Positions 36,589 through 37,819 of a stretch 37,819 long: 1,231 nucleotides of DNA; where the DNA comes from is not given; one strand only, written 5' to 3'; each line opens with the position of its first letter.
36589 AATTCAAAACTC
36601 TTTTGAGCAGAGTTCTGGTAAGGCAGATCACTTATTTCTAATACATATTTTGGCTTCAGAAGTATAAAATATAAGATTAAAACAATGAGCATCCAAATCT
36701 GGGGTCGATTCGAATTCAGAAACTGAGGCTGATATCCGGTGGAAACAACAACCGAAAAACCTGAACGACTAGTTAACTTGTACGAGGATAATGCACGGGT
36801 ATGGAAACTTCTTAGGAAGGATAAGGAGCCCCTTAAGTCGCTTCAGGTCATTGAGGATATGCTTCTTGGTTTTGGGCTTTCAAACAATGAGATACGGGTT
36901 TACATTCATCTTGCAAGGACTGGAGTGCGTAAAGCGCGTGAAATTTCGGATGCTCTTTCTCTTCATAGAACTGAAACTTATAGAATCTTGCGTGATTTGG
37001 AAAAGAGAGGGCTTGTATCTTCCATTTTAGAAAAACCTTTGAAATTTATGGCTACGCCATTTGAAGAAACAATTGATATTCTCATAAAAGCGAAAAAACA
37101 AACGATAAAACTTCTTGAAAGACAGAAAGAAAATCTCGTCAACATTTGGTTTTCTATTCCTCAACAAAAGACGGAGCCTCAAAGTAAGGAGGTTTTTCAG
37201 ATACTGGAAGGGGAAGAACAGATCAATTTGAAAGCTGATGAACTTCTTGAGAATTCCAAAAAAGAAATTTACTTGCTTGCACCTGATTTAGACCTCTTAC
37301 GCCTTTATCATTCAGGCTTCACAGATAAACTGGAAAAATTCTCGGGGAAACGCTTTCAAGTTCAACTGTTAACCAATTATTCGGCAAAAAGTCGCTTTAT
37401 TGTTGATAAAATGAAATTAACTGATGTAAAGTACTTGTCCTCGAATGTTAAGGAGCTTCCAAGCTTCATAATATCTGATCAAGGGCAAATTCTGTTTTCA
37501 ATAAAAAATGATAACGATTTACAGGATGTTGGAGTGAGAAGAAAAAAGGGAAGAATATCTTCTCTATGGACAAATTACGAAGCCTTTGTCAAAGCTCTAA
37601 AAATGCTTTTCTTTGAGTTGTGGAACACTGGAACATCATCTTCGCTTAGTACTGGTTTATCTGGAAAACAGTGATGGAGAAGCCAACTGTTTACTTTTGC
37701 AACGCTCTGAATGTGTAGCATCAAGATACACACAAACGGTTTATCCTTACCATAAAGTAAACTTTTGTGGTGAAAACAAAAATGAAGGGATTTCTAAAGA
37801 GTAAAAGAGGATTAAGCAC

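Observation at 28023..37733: Recurrent 23-bp palindrome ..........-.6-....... found only in intergenic regions upstream of uncharacterised genes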

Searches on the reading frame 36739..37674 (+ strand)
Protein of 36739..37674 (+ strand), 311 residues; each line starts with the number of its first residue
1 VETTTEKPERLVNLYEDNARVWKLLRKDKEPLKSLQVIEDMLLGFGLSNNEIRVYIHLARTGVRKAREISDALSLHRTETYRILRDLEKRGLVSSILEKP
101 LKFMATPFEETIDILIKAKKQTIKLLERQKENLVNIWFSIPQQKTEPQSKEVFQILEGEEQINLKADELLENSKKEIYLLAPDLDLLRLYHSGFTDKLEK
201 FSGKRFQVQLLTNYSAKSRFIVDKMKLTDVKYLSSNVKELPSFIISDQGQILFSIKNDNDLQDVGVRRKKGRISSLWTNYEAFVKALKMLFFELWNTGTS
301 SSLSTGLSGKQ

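Call 8: search_protein_families(library=pfam, proteins=[window:36739-37674:+])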
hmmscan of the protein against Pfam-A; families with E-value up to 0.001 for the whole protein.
window:36739-37674:+ (311 aa): 2 families
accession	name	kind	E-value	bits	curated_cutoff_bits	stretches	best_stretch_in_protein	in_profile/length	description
PF01978.25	TrmB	-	2e-15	56.8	25.6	1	44-109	3-68/68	Sugar-specific transcriptional regulator TrmB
PF09339.16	HTH_IclR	-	0.00012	22.2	22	1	65-94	20-49/52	IclR helix-turn-helix domain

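Call 15: find_homologous_proteins(query=window:36739-37674:+, max_evalue=1e-10)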
Query window:36739-37674:+ (311 aa): 1366 proteins with E <= 1e-10 among 2946 candidates; the best 120 are listed.
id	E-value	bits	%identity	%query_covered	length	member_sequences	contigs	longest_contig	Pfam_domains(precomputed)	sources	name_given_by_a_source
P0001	6.0e-186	635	95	100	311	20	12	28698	PF01978.26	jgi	jgi:sugar-specific transcriptional regulator TrmB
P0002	3.0e-179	613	92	100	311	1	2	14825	PF01978.26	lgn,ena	-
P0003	6.9e-179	611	92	100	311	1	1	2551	PF01978.26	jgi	-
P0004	7.7e-179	611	93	95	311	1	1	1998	PF01978.26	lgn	-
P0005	2.1e-178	610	94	97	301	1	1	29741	PF01978.26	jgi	-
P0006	9.9e-177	604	91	100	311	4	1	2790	PF01978.26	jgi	-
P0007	7.4e-176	602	92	98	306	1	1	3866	PF01978.26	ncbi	-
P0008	2.3e-175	600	92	98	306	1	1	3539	PF01978.26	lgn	-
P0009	3.6e-175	599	92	98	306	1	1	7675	PF01978.26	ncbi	ncbi:MAG: helix-turn-helix domain-containing protein [Candidatus Bathyarchaeota archaeon]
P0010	4.9e-175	599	92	98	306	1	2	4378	PF01978.26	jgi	jgi:sugar-specific transcriptional regulator TrmB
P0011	7.6e-175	598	92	98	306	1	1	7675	PF01978.26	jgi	jgi:sugar-specific transcriptional regulator TrmB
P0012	9.7e-175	598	90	100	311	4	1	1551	PF01978.26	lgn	-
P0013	1.4e-174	597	92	98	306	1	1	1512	PF01978.26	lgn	-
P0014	1.4e-174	597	92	98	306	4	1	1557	PF01978.26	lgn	-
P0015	4.8e-174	596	92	98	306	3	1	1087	PF01978.26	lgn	-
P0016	1.7e-148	512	78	99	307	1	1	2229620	PF01978.26,PF11495.15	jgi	-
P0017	1.9e-148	512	79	98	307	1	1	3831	PF01978.26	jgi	jgi:sugar-specific transcriptional regulator TrmB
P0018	9.0e-148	509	79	99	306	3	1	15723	PF01978.26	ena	-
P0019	9.7e-148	509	79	95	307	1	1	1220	PF01978.26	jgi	jgi:sugar-specific transcriptional regulator TrmB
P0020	1.9e-147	508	79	95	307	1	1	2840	PF01978.26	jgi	jgi:sugar-specific transcriptional regulator TrmB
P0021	3.1e-147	508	79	95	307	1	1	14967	PF01978.26,PF11495.15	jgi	-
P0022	1.2e-146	506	78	95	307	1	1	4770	PF01978.26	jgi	-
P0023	2.0e-146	505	77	99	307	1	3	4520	PF01978.26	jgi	-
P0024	4.0e-146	504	77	98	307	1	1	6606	PF01978.26,PF11495.15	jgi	-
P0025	6.6e-146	503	78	95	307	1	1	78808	PF01978.26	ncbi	ncbi:MAG: TrmB family transcriptional regulator [Candidatus Bathyarchaeaceae archaeon]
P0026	2.9e-145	501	77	95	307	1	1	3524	PF01978.26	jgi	-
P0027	5.6e-145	500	77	96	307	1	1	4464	PF01978.26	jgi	jgi:sugar-specific transcriptional regulator TrmB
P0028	1.4e-144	499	76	96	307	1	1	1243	PF01978.26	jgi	jgi:sugar-specific transcriptional regulator TrmB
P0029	7.1e-144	497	78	95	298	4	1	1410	PF01978.26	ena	-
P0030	1.0e-142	493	75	99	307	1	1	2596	PF01978.26,PF11495.15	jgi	-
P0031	1.5e-142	492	76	99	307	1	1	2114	PF01978.26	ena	-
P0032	2.0e-142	492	76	99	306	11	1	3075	PF01978.26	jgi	-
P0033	9.0e-142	490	77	95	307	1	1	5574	PF01978.26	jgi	-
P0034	1.1e-141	489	75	100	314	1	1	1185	PF01978.26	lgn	-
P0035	1.4e-141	489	75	100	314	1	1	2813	PF01978.26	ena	-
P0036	2.0e-141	489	74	100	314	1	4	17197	PF01978.26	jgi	jgi:sugar-specific transcriptional regulator TrmB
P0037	7.2e-141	487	74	96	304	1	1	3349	PF01047.29,PF01978.26,PF12802.14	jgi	-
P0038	7.5e-141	487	75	100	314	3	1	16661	PF01978.26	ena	-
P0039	3.4e-140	484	72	100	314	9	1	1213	PF01978.26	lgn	-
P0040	3.8e-140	484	74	100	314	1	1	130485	PF01978.26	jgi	-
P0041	3.3e-139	481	74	96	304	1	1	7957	PF01978.26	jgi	-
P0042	4.1e-139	481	92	80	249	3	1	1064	PF01978.26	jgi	jgi:sugar-specific transcriptional regulator TrmB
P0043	5.6e-139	481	73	100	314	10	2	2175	PF01978.26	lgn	-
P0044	7.2e-139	480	74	96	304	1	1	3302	PF01978.26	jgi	-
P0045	8.8e-139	480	74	100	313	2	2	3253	PF01978.26,PF11495.15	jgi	-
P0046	9.4e-139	480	74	96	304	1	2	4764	PF01978.26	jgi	-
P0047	1.7e-138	479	74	96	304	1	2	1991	PF01978.26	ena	-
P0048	2.3e-138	479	74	96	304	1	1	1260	PF01978.26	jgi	-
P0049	2.3e-138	478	74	96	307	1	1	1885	PF01978.26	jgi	-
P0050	2.6e-138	478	74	96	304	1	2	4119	PF01978.26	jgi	-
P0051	6.1e-138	477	73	98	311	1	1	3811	PF01978.26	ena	-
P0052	9.7e-138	476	75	95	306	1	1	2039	PF01978.26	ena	-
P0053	1.3e-137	476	72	99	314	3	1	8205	PF01978.26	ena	-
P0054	2.3e-137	475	75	95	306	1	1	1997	PF01978.26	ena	-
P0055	2.3e-137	475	72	100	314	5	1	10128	PF01978.26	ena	-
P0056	5.7e-137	474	73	99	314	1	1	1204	PF01978.26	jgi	-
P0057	7.2e-137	474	74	95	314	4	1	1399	PF01978.26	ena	-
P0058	9.7e-137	473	75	95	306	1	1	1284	PF01978.26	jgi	-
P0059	3.3e-136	471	72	97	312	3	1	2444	PF01978.26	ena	-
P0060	1.1e-135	470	73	96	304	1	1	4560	PF01978.26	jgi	-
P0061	2.0e-135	469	72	97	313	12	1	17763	PF01978.26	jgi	-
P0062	5.1e-135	468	73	95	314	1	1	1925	PF01978.26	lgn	-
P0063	6.2e-135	467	72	97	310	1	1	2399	PF01978.26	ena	-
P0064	5.8e-134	464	72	95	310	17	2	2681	PF01978.26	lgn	-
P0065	7.0e-134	464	73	94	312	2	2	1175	PF01978.26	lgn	-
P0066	2.5e-133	462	73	95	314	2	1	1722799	PF01978.26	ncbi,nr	ncbi:MAG: hypothetical protein JSV12_07335 [Candidatus Bathyarchaeota archaeon]|nr:MAG: hypothetical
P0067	1.1e-132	460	72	97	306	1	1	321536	PF01978.26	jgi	jgi:sugar-specific transcriptional regulator TrmB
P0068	9.4e-131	454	71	95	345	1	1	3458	PF01978.26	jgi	jgi:sugar-specific transcriptional regulator TrmB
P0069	2.4e-129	449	71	95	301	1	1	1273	PF01978.26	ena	-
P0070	9.9e-127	440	70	96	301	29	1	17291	PF01978.26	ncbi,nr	ncbi:MAG: hypothetical protein OEZ12_02050 [Candidatus Bathyarchaeota archaeon]|nr:hypothetical prot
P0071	1.2e-124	434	70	97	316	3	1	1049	PF01978.26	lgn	-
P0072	2.3e-124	433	68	96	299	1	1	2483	PF01978.26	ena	-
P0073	4.1e-123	428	68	96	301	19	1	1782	PF01978.26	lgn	-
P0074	3.5e-122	425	66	96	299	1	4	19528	PF01978.26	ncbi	-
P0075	1.0e-121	424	66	97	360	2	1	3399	PF01978.26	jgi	-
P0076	3.5e-121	422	68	97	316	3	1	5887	PF01978.26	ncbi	-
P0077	5.6e-121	421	67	96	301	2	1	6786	PF01978.26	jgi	jgi:sugar-specific transcriptional regulator TrmB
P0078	4.9e-120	418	67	96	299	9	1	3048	PF01978.26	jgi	jgi:sugar-specific transcriptional regulator TrmB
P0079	5.2e-119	415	67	96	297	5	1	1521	PF01978.26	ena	-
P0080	1.1e-118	414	77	82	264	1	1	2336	PF01978.26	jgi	-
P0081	2.1e-118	413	64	96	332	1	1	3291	PF01978.26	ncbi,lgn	-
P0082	2.9e-116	406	65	96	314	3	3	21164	PF01978.26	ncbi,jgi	jgi:sugar-specific transcriptional regulator TrmB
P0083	3.8e-116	406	63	96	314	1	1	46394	PF01978.26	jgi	jgi:sugar-specific transcriptional regulator TrmB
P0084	5.3e-116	405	64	97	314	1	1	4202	PF01978.26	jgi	-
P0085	8.6e-116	404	65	97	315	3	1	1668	PF01978.26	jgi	jgi:HTH-type transcriptional regulator, sugar sensing transcriptional regulator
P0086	1.3e-115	404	64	92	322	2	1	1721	PF01978.26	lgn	-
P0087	1.3e-114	401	64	95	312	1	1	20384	PF01978.26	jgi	-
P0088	3.1e-114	399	62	96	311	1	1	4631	PF01978.26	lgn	-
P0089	4.3e-114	399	62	96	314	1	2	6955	PF01978.26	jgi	jgi:HTH-type transcriptional regulator, sugar sensing transcriptional regulator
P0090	4.8e-114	399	63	97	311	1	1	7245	PF01978.26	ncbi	ncbi:MAG: helix-turn-helix domain-containing protein [Candidatus Bathyarchaeota archaeon]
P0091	5.0e-114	399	65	96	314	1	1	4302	PF01978.26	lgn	-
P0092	5.5e-114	398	61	100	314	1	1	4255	PF01978.26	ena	-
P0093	6.8e-114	398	64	96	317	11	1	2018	PF01978.26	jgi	-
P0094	8.2e-114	398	63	97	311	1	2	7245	PF01978.26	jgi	jgi:sugar-specific transcriptional regulator TrmB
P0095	9.7e-114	398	64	97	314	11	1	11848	PF01978.26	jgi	jgi:sugar-specific transcriptional regulator TrmB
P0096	1.5e-113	397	61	97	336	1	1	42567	PF01978.26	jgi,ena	-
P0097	3.3e-113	396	62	96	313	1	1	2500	PF01978.26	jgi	jgi:sugar-specific transcriptional regulator TrmB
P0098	4.3e-113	396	63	97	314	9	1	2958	PF01978.26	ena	-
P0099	5.9e-113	395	64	97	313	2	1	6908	PF01978.26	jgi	jgi:sugar-specific transcriptional regulator TrmB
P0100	6.1e-113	395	62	98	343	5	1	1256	PF01978.26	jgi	-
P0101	9.5e-113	394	62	96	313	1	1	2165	PF01978.26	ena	-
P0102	2.1e-112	393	60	96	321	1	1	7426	PF01978.26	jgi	jgi:sugar-specific transcriptional regulator TrmB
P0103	3.5e-112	393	63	98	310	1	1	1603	PF01978.26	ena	-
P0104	4.3e-112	392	60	97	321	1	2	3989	PF01978.26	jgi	-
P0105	5.4e-112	392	64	97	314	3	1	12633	PF01978.26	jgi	jgi:sugar-specific transcriptional regulator TrmB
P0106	5.4e-112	392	62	97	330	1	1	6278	PF01978.26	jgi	-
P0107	8.3e-112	391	64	97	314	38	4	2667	PF01978.26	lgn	-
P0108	1.4e-111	391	62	96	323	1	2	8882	PF01978.26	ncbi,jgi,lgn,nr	ncbi:MAG TPA: hypothetical protein ENN36_03655 [Candidatus Bathyarchaeota archaeon]|nr:hypothetical 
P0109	1.7e-111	390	61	97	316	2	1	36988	PF01978.26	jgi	-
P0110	1.8e-111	390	62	97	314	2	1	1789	PF01978.26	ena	-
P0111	8.4e-111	388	61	96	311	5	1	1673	PF01978.26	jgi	jgi:HTH-type transcriptional regulator, sugar sensing transcriptional regulator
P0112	8.6e-111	388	60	100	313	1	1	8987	PF01978.26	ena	-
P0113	9.6e-111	388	61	96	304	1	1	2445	PF01978.26,PF11495.15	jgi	-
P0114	1.4e-110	387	64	93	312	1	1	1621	PF01978.26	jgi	jgi:sugar-specific transcriptional regulator TrmB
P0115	1.5e-110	387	61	95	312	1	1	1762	PF01978.26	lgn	-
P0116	2.0e-110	387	61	96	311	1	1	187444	PF01978.26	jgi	jgi:sugar-specific transcriptional regulator TrmB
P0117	2.2e-110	387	60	98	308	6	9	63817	PF01978.26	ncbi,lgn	ncbi:MAG: helix-turn-helix domain-containing protein [Candidatus Bathyarchaeia archaeon]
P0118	2.9e-110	386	62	97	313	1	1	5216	PF01978.26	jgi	jgi:sugar-specific transcriptional regulator TrmB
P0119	4.6e-110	386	60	97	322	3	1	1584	PF01978.26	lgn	-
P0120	5.2e-110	385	60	95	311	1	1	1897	PF01978.26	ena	-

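Call 17: find_encoding_contigs(protein=P0001, flank=10000, max_places=3)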
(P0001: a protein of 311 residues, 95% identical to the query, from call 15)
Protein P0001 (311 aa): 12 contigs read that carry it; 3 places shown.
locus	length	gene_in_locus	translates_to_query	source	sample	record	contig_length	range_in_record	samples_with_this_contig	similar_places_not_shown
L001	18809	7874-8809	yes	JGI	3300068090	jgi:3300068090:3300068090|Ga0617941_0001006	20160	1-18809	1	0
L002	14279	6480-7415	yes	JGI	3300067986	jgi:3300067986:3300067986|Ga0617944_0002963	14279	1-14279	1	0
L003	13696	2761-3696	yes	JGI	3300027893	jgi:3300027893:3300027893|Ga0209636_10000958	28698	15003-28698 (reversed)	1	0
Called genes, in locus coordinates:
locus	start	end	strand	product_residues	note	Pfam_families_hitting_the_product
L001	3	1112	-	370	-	?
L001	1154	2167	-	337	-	PF00004:AAA (weak), PF07728:AAA_5, PF08406:CbbQ_C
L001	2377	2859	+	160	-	-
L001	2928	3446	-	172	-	-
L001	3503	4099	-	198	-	-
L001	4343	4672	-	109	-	-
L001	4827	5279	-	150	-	-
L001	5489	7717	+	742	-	PF00158:Sigma54_activat (faint), PF01078:Mg_chelatase (faint), PF00004:AAA (faint), PF07728:AAA_5 (faint), PF20436:LonB_AAA-LID, PF05362:Lon_C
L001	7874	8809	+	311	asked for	PF01978:TrmB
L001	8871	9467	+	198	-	-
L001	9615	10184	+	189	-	-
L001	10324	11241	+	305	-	-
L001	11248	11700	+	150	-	PF23928:DUF7266 (weak)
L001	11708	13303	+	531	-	PF00437:T2SSE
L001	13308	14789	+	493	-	PF00482:T2SSF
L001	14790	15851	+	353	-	-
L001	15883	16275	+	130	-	-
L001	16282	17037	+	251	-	-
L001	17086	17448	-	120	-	PF09921:DUF2153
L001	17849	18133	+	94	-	PF01206:TusA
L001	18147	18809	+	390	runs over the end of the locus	PF00266:Aminotran_5, PF01212:Beta_elim_lyase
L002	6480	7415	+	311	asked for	PF01978:TrmB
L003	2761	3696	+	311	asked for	PF01978:TrmB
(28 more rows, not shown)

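Call 18: find_encoding_contigs(protein=P0016, flank=10000, max_places=2)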
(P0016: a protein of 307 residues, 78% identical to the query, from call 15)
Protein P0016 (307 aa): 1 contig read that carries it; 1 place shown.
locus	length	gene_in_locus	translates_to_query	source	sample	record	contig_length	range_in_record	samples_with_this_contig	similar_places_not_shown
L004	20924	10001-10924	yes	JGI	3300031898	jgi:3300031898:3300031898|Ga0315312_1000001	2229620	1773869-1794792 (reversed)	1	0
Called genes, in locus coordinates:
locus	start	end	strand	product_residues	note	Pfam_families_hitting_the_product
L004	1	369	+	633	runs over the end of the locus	PF01835:MG2 (faint), PF16640:Big_3_5 (faint)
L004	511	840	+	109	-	-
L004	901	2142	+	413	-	PF08323:Glyco_transf_5, PF13439:Glyco_transf_4, PF13579:Glyco_trans_4_4, PF20706:GT4-conflict, PF00534:Glycos_transf_1, PF13692:Glyco_trans_1_4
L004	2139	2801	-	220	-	-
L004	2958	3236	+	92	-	-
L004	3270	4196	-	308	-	PF04258:Peptidase_A22B (weak), PF06550:SPP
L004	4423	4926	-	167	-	-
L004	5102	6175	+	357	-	PF00004:AAA (weak), PF07728:AAA_5, PF08406:CbbQ_C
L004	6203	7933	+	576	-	PF00092:VWA, PF13519:VWA_2 (weak)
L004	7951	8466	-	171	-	-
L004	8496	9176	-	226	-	-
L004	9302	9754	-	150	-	-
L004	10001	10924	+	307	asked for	PF01978:TrmB, PF11495:TrmB_EBD_N (weak)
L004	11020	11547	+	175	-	-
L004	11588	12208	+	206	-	-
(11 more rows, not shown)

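Call 19: find_encoding_contigs(protein=P0025, flank=10000, max_places=1)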
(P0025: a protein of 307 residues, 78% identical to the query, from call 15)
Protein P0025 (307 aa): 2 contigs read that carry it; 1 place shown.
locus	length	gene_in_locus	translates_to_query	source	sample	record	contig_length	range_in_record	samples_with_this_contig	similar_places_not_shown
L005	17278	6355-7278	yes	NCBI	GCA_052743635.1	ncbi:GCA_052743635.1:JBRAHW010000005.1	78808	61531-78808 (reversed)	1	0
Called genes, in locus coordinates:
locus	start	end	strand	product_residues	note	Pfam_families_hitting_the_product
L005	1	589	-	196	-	PF06550:SPP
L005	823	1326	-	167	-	-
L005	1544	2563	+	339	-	PF00004:AAA (weak), PF07728:AAA_5, PF08406:CbbQ_C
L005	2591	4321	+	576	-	PF00092:VWA (weak), PF13519:VWA_2 (weak)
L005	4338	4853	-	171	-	-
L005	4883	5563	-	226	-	-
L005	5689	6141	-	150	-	-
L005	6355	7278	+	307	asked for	PF01978:TrmB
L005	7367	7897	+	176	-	-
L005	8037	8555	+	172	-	-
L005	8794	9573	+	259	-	-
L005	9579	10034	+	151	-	-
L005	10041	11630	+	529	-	PF23990:PilB3_N (weak), PF00437:T2SSE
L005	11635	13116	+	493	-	PF00482:T2SSF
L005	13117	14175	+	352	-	-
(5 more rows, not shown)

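Call 20: find_encoding_contigs(protein=P0040, flank=10000, max_places=1)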
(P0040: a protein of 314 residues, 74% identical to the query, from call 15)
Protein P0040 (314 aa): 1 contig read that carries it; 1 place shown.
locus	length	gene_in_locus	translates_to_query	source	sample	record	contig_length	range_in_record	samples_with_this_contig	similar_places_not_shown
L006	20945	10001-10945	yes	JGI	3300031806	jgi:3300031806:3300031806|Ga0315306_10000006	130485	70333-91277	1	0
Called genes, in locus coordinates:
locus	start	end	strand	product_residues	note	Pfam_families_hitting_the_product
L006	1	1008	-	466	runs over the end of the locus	-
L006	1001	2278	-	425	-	PF13506:Glyco_transf_21, PF00535:Glycos_transf_2, PF10111:Glyco_tranf_2_2 (weak), PF13641:Glyco_tranf_2_3, PF13632:Glyco_trans_2_3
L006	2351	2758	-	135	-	-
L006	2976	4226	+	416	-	PF08323:Glyco_transf_5, PF13439:Glyco_transf_4, PF13579:Glyco_trans_4_4, PF20706:GT4-conflict, PF00534:Glycos_transf_1, PF13692:Glyco_trans_1_4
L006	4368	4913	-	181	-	-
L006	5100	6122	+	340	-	PF00004:AAA (faint), PF07728:AAA_5, PF08406:CbbQ_C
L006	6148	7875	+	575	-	PF00092:VWA (weak)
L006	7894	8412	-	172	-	-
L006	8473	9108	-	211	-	-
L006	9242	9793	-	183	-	-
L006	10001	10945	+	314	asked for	PF01978:TrmB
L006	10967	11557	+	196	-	-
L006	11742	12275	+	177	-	-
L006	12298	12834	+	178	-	-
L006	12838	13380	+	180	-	-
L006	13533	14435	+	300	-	-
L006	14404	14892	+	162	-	-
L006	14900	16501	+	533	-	PF23990:PilB3_N (faint), PF00437:T2SSE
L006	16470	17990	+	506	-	PF00482:T2SSF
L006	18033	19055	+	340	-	-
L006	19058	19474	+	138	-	-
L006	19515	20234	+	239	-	-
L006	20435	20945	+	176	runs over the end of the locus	-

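Call 21: find_encoding_contigs(protein=P0066, flank=10000, max_places=1)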
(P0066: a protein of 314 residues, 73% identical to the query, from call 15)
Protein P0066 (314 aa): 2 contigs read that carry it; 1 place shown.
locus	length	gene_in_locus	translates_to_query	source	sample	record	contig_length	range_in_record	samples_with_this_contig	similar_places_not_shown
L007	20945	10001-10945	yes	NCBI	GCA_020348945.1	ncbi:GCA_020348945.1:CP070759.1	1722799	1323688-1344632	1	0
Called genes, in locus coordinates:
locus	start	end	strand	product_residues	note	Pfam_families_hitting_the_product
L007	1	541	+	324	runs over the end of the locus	PF00149:Metallophos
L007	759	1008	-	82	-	PF24336:DUF7504 (weak)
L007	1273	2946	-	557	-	-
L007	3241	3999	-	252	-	-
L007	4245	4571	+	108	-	PF13240:Zn_Ribbon_1 (weak), PF24463:DUF7577 (weak)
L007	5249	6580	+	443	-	PF03951:Gln-synt_N, PF00120:Gln-synt_C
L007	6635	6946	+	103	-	-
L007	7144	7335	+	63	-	PF25864:Gins15_N (weak)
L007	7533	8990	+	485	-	PF04055:Radical_SAM, PF13353:Fer4_12, PF13186:SPASM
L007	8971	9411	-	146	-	PF02475:TRM5-TYW2_MTfase, PF05175:MTS, PF06325:PrmA, PF12847:Methyltransf_18, PF01170:UPF0020, PF13847:Methyltransf_31, PF09445:Methyltransf_15, PF13649:Methyltransf_25, +5 more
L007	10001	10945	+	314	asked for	PF01978:TrmB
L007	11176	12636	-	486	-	PF06253:MTTB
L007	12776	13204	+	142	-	PF02627:CMD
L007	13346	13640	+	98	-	-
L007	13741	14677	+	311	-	PF03599:CdhD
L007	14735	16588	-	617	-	PF00111:Fer2, PF17651:Raco_middle, PF14574:RACo_C_ter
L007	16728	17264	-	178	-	PF04307:YdjM, PF13803:DUF4184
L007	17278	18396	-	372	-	-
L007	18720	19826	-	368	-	-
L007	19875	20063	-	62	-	PF07411:DUF1508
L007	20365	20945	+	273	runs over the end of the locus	PF01428:zf-AN1, PF02163:Peptidase_M50 (faint)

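Call 22: find_encoding_contigs(protein=P0067, flank=10000, max_places=1)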
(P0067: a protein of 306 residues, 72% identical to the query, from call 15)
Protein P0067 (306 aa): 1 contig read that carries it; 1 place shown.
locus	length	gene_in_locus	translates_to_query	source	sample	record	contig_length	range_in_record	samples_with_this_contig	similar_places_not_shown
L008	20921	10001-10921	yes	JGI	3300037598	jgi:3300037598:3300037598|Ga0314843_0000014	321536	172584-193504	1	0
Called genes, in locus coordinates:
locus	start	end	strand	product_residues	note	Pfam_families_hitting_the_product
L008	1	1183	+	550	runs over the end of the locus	PF00630:Filamin (faint), PF16640:Big_3_5 (faint), PF02369:Big_1 (faint)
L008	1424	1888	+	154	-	PF00571:CBS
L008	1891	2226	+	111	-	-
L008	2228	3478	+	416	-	PF08323:Glyco_transf_5, PF13439:Glyco_transf_4, PF13579:Glyco_trans_4_4, PF20706:GT4-conflict, PF00534:Glycos_transf_1, PF13692:Glyco_trans_1_4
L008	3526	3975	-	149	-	-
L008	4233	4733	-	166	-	-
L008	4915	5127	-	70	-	-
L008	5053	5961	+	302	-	PF07728:AAA_5, PF00004:AAA (faint), PF08406:CbbQ_C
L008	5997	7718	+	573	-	-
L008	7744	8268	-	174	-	-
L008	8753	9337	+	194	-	-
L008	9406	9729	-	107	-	-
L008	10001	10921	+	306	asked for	PF01978:TrmB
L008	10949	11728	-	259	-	-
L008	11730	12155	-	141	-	-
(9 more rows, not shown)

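Call 34: search_protein_families(library=ncbifam, proteins=[window:36739-37674:+, L001:8871-9467:+, L001:10324-11241:+], max_evalue=0.1)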
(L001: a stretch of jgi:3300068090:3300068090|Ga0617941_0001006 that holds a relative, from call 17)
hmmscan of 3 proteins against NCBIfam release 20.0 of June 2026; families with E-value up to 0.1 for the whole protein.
window:36739-37674:+ (311 aa): 9 families
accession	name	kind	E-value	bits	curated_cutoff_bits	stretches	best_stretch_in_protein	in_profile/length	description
NF041141.1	tran_reg_TrmBL2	equivalog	1.3e-07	31.4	530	1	41-184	10-156/264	HTH-type transcriptional regulator TrmBL2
NF047390.1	TransRegTrmBL1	equivalog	1.4e-06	27.6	650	1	38-192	6-151/341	HTH-type sugar sensing transcriptional regulator TrmBL1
TIGR01884.1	cas_HTH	subfamily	6.4e-06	25.7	60.2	1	31-106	124-199/202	CRISPR-associated CARF protein Csa3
NF053606.1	Sta1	subfamily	3.5e-05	23.8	80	1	33-94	4-65/100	Sta1 family transcriptional regulator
NF040939.2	trans_reg_lrs14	equivalog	0.0003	20.8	90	1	35-95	7-68/103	Lrs14 family HTH-type transcriptional regulator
NF047392.1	TransRegTrmBHalo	equivalog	0.00076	18.6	500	1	38-128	9-99/349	HTH-type sugar sensing transcriptional regulator TrmB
NF040851.1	tran_reg_TrmB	equivalog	0.0014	17.8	600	1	38-183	7-141/338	HTH-type sugar-sensing transcriptional regulator TrmB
NF007339.0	PRK09834.1-1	equivalog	0.0072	15.6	299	1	53-94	28-69/271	DNA-binding transcriptional regulator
TIGR00738.1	rrf2_super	superfamily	0.079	12.8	73.3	0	53-96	12-58/132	Rrf2 family transcriptional regulator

L001:8871-9467:+ (198 aa): 1 family
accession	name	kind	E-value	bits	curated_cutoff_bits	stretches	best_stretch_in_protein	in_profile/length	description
NF046073.1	UpsA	equivalog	0.00013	22.1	130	1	22-106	1-88/136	pilin subunit UpsA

L001:10324-11241:+ (305 aa): 1 family
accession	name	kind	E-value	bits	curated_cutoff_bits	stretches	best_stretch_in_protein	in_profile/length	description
NF011758.0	PRK15211.1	equivalog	0.027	13.7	248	1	67-119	168-224/230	fimbrial chaperone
